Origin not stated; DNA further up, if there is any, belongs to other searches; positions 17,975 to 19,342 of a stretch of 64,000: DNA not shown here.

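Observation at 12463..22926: PTS-independent beta-glucoside/cellodextrin operon: secreted GH9 + ABC importer + BadF-type kinase + two ChbF-like GH4 6-phospho-beta-glucosidases + ROK repressor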

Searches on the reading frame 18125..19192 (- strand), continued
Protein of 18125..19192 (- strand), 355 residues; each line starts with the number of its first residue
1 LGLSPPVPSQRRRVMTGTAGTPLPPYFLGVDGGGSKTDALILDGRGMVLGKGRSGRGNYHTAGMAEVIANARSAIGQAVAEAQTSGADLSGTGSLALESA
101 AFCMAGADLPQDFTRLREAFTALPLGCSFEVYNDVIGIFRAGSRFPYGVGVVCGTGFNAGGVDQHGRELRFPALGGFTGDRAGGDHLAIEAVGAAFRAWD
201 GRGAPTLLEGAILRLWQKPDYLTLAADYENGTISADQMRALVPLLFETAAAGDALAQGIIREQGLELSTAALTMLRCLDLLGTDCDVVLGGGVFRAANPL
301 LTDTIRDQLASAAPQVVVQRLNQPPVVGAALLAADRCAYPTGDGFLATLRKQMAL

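Call 110: search_protein_families(library=pfam, proteins=[L008:46-1053:-, L013:4003-4761:+, L040:2836-3900:+, L015:11002-12363:+, L062:8188-9177:+, L020:7037-8506:+, L023:1795-2982:+, L018:8212-8823:+, L064:13733-14791:+, L034:14183-15703:-], max_evalue=0.0001)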
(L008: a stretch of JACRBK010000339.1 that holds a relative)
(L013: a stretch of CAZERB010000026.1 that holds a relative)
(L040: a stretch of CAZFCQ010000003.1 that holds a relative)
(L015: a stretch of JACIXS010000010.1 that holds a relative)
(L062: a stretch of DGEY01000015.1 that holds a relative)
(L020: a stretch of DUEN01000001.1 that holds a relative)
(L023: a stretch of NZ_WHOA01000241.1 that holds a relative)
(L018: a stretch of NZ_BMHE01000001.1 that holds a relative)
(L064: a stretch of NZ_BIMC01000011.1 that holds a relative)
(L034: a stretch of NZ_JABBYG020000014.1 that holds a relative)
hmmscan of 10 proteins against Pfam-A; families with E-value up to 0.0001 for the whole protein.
L008:46-1053:- (335 aa): 1 family
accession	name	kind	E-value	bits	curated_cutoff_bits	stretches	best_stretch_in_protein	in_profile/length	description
PF00248.27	Aldo_ket_red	-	4.3e-71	239.8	24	1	34-333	2-289/291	Aldo/keto reductase family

L013:4003-4761:+ (252 aa): 2 families
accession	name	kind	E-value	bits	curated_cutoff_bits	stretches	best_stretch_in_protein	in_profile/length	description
PF07702.18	UTRA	-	2e-41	141.6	23.8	1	96-234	2-140/141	UTRA domain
PF00392.27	GntR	-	4.3e-17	62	27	1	11-74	1-64/64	Bacterial regulatory proteins, gntR family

L040:2836-3900:+ (354 aa): 3 families
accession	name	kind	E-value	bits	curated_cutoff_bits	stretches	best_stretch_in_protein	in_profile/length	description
PF22725.1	GFO_IDH_MocA_C3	-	5e-23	81.9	27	1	136-274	4-123/124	GFO/IDH/MocA C-terminal domain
PF01408.29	GFO_IDH_MocA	-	1.9e-22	80.7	24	1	6-121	3-116/120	Oxidoreductase family, NAD-binding Rossmann fold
PF02894.22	GFO_IDH_MocA_C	-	1.2e-17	64.9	22.9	1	184-349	35-218/218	Oxidoreductase family, C-terminal alpha/beta domain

L015:11002-12363:+ (453 aa): 4 families
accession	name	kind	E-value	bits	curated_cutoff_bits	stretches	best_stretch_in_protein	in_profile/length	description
PF00132.30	Hexapep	-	4.8e-17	61.3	27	2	265-298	2-35/36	Bacterial transferase hexapeptide (six repeats)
PF00483.29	NTP_transferase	-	5.8e-17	62.5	21.2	1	2-177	1-190/245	Nucleotidyl transferase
PF12804.13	NTP_transf_3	-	3.2e-10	40.9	27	1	3-124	1-120/160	MobA-like NTP transferase domain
PF25084.1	LbH_EIF2B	-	5.7e-07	30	54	0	245-311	20-83/105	EIF2B subunit epsilon LbH domain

L062:8188-9177:+ (329 aa): 2 families
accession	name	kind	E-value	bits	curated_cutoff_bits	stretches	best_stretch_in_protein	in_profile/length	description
PF13407.12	Peripla_BP_4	-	1.2e-38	133.6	35.1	1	35-297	1-256/258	Periplasmic binding protein domain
PF00532.27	Peripla_BP_1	-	1.2e-08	35.2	22.2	1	35-226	4-187/281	Periplasmic binding proteins and sugar binding domain of LacI family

L020:7037-8506:+ (489 aa): 1 family
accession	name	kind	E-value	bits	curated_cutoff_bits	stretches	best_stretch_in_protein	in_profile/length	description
PF06253.16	MTTB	-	1.3e-92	310.9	25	1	12-482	27-494/500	Trimethylamine methyltransferase (MTTB)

L023:1795-2982:+ (395 aa): 4 families
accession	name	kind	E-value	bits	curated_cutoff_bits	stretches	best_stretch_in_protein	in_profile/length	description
PF12698.13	ABC2_membrane_3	-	5.1e-38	131.5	31.6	1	20-385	3-346/347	ABC-2 family transporter protein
PF01061.29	ABC2_membrane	-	4e-19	69.4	26.9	1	203-358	51-210/211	ABC-2 type transporter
PF12679.13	ABC2_membrane_2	-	2.9e-11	43.6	27.2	1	4-329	1-201/283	ABC-2 family transporter protein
PF12730.13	ABC2_membrane_4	-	4.1e-06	27.3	27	1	196-322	44-177/179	ABC-2 family transporter protein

L018:8212-8823:+ (203 aa): 0 families

L064:13733-14791:+ (352 aa): 3 families
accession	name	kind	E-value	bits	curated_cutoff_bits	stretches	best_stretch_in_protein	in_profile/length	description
PF08240.17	ADH_N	-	1.5e-33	115.6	23.5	1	27-148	2-104/104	Alcohol dehydrogenase GroES-like domain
PF00107.32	ADH_zinc_N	-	1.4e-28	99.9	31.8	1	186-311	1-128/129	Zinc-binding dehydrogenase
PF16912.11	Glu_dehyd_C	-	5.9e-13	49.2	34.9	1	156-348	5-208/211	Glucose dehydrogenase C-terminus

L034:14183-15703:- (506 aa): 1 family
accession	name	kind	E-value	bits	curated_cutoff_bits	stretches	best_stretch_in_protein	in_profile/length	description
PF00171.27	Aldedh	-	3e-155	517.7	23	1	27-493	1-460/461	Aldehyde dehydrogenase family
